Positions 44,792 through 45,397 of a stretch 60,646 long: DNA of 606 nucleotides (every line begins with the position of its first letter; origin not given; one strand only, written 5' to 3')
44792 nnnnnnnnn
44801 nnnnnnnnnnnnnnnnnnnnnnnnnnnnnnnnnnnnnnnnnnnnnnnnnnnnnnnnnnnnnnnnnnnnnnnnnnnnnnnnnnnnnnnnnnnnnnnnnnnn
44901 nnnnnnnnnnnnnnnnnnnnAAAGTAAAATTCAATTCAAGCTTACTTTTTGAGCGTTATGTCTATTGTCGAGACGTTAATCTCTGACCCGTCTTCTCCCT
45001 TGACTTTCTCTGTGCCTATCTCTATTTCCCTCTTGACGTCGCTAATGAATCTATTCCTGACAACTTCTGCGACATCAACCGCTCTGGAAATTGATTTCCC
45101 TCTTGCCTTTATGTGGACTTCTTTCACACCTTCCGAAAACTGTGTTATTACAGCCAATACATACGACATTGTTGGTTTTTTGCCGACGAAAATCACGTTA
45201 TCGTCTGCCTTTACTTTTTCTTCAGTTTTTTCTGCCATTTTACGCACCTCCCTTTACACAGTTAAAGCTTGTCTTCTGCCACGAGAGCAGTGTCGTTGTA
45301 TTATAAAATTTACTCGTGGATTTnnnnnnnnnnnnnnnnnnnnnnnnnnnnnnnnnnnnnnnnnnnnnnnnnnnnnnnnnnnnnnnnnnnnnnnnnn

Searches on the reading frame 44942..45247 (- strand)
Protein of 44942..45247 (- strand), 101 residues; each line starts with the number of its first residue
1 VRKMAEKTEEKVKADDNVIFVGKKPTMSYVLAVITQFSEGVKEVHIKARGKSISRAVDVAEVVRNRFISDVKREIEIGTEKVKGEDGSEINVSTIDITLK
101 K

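Call 10: search_protein_families(library=pfam, max_evalue=0.001, proteins=[window:44942-45247:-])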
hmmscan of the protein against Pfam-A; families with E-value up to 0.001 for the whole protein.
window:44942-45247:- (101 aa): 1 family
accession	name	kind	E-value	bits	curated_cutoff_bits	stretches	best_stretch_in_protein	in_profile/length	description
PF01918.27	Alba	-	1.7e-19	69.8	25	1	17-69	1-54/66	Alba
